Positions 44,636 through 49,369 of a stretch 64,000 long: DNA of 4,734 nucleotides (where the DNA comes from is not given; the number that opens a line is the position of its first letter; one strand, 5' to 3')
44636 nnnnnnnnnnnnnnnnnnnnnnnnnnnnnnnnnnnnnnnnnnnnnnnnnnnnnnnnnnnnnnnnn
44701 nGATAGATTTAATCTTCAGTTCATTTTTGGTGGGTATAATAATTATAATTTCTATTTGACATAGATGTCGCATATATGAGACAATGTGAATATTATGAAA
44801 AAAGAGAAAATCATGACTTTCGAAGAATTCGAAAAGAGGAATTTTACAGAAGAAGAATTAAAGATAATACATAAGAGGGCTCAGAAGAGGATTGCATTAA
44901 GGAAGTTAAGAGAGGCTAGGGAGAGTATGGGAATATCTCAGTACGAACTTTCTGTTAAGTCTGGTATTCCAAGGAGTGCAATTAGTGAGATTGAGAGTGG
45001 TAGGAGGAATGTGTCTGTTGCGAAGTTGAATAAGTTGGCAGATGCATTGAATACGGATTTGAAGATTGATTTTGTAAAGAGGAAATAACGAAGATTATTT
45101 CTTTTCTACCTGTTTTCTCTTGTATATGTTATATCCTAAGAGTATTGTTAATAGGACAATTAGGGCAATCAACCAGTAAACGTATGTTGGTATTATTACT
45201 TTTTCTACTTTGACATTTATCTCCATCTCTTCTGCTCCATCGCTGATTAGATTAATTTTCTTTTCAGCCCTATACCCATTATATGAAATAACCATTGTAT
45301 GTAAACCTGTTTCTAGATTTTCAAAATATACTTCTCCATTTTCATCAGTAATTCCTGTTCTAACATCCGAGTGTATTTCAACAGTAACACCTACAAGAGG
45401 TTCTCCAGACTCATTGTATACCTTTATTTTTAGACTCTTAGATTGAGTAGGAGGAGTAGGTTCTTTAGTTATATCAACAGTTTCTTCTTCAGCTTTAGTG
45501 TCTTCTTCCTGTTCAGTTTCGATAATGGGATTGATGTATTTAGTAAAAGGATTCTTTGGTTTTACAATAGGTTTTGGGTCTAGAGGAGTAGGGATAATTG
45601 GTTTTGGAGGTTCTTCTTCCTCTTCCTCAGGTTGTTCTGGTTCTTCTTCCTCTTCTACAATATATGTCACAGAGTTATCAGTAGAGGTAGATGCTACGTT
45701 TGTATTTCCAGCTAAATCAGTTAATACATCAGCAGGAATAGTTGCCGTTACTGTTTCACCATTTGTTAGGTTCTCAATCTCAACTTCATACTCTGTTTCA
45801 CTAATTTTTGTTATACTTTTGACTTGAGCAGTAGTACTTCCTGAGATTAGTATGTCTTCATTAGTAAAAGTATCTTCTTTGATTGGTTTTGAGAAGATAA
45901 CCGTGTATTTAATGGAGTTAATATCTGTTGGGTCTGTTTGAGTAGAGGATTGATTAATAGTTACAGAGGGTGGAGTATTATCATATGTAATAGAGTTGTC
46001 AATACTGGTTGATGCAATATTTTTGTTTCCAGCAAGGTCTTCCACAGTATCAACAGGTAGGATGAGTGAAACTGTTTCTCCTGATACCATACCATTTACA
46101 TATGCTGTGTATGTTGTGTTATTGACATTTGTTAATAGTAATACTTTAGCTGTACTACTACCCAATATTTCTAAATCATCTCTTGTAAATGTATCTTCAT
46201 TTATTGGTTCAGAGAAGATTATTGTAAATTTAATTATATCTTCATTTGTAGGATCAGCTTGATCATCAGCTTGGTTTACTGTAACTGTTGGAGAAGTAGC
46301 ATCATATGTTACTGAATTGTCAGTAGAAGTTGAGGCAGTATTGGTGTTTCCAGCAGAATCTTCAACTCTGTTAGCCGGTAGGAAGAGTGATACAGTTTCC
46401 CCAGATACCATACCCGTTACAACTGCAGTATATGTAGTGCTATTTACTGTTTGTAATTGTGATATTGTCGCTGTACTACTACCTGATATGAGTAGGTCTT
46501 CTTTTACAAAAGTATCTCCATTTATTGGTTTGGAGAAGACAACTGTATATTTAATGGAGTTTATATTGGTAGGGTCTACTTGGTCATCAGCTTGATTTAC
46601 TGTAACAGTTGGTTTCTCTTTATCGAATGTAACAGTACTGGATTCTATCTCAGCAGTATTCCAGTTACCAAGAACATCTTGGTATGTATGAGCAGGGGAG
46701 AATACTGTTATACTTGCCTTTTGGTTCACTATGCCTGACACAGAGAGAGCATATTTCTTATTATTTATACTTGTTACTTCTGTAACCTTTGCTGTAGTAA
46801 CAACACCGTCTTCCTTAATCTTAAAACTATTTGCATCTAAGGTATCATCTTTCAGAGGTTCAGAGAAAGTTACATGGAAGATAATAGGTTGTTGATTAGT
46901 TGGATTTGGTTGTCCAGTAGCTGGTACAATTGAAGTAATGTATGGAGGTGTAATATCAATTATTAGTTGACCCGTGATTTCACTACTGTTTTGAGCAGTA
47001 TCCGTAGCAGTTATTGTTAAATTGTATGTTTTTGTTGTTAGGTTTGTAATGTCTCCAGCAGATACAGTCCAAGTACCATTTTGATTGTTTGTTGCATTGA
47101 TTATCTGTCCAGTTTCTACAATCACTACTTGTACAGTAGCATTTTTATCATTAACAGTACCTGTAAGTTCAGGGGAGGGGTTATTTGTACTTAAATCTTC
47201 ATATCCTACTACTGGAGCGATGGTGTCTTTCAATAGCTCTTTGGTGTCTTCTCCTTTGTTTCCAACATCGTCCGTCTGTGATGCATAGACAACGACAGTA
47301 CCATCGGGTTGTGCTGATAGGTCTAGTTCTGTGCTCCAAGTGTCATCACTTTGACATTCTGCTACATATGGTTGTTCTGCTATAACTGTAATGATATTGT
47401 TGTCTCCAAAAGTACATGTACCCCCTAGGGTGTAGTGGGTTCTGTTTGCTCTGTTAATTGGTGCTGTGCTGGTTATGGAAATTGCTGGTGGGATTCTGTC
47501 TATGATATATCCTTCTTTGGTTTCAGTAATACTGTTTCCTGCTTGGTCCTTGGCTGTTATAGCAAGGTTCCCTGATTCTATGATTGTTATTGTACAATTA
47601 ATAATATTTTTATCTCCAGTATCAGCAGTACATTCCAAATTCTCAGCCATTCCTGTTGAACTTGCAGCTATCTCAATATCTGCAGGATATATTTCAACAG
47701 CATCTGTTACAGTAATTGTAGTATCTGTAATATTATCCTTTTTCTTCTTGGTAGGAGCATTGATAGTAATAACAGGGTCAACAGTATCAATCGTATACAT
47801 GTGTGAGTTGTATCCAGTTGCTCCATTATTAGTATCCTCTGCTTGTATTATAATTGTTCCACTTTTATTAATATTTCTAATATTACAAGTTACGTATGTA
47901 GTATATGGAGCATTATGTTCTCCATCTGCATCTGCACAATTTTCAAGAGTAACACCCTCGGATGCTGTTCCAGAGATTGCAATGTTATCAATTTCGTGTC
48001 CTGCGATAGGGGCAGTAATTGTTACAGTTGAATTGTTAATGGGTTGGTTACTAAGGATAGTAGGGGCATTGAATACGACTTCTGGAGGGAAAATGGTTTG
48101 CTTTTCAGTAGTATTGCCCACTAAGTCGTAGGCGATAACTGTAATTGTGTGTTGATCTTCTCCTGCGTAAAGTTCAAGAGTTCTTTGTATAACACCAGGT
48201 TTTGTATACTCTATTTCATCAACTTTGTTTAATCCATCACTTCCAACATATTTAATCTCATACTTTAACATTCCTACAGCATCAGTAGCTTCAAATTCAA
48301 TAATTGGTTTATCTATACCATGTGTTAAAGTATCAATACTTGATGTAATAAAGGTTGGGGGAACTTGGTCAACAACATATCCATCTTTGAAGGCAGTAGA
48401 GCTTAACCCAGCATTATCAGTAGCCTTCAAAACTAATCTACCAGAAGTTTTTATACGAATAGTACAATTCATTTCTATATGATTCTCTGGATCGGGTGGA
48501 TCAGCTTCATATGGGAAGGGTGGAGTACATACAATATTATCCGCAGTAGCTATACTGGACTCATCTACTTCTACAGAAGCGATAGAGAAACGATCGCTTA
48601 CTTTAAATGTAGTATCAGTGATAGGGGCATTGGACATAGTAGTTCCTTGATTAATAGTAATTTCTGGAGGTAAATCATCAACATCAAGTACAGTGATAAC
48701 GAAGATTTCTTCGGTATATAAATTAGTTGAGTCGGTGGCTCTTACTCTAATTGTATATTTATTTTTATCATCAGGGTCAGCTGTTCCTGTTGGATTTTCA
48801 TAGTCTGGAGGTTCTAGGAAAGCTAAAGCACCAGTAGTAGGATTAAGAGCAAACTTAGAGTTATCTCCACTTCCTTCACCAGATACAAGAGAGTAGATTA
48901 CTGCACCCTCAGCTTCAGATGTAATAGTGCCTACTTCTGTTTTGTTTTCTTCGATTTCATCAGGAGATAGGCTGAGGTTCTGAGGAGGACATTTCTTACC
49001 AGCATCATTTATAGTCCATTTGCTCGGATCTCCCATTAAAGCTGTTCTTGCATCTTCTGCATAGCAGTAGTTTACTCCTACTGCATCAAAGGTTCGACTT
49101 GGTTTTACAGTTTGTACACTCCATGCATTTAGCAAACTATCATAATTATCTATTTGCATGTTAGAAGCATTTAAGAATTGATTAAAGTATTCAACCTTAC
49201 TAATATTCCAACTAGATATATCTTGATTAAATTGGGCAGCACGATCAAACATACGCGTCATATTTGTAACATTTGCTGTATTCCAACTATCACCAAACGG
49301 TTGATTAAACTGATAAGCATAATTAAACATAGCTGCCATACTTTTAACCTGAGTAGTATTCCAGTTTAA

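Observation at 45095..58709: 13.6 kb array of three tandem, paralogous giant cell-surface proteins built on a shared C-terminal anchoring module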

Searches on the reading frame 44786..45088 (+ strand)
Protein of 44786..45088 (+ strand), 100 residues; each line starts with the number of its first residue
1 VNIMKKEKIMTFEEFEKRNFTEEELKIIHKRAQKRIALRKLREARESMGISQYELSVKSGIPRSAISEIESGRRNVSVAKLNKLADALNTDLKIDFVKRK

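Call 12: search_protein_families(library=pfam, proteins=[window:44786-45088:+], max_evalue=0.001)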
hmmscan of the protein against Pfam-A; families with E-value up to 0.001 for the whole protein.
window:44786-45088:+ (100 aa): 6 families
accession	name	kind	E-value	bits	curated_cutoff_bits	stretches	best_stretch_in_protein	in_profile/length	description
PF01381.28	HTH_3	-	1.1e-16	61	23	1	41-92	1-52/55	Helix-turn-helix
PF13560.12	HTH_31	-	3.2e-10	40.6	27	1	39-91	4-57/64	Helix-turn-helix domain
PF13443.12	HTH_26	-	1.9e-07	31.7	22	1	40-92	1-54/63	Cro/C1-type HTH DNA-binding domain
PF12844.13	HTH_19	-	4.4e-07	30.2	30.2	1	40-91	3-54/64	Helix-turn-helix domain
PF13413.12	HTH_25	-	9.7e-05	22.6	24.6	1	41-73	2-34/62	Helix-turn-helix domain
PF13744.12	HTH_37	-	0.00021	21.5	27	1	32-95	14-78/80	Helix-turn-helix domain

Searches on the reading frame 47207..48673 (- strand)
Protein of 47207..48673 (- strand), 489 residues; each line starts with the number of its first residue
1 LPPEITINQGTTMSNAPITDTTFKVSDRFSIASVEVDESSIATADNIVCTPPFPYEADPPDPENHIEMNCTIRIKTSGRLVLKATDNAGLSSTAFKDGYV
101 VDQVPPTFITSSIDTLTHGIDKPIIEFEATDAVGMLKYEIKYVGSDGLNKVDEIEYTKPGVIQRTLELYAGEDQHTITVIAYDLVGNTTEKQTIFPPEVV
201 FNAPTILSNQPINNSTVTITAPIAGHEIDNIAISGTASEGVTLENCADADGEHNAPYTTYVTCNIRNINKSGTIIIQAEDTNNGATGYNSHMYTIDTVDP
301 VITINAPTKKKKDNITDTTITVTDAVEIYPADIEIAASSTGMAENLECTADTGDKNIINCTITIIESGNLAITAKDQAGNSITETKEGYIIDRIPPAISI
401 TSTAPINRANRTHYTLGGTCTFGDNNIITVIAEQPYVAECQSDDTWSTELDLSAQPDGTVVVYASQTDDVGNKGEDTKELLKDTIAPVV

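Call 42: search_protein_families(library=pfam, proteins=[window:47207-48673:-], max_evalue=1)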
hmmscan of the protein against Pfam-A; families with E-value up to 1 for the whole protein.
seq(489 aa): 3 families
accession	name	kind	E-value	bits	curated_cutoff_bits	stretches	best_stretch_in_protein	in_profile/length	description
PF13750.12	Big_3_3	-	0.00074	19.6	27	0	273-327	18-77/157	Bacterial Ig-like domain (group 3)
PF19077.6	Big_13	-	0.018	16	27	1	415-477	30-94/102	Bacterial Ig-like domain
PF00820.24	Lipoprotein_1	-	0.078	12.5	25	1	265-323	180-238/265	Borrelia lipoprotein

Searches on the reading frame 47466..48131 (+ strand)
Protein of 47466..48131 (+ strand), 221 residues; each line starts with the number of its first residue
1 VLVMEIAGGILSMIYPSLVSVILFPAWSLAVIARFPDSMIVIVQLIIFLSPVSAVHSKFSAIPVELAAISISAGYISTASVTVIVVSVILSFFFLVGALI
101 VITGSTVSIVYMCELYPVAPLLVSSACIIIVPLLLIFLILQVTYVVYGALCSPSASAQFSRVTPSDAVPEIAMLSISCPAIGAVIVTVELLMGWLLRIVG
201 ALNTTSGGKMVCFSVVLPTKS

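Call 76: search_protein_families(library=pfam, proteins=[window:47466-48131:+], max_evalue=0.1)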
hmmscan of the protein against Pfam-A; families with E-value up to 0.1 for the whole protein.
window:47466-48131:+ (221 aa): 0 families

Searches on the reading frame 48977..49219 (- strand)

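Call 42: search_protein_families(library=pfam, proteins=[window:48977-49219:-], max_evalue=1)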
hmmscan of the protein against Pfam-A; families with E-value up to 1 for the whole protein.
seq(81 aa): 2 families
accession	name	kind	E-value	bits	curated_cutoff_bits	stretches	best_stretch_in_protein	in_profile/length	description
PF03382.20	DUF285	-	0.069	13.3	25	1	1-39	67-101/120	Mycoplasma protein of unknown function, DUF285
PF13042.11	DUF3902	-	0.19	11.7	25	1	20-58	52-90/161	Protein of unknown function (DUF3902)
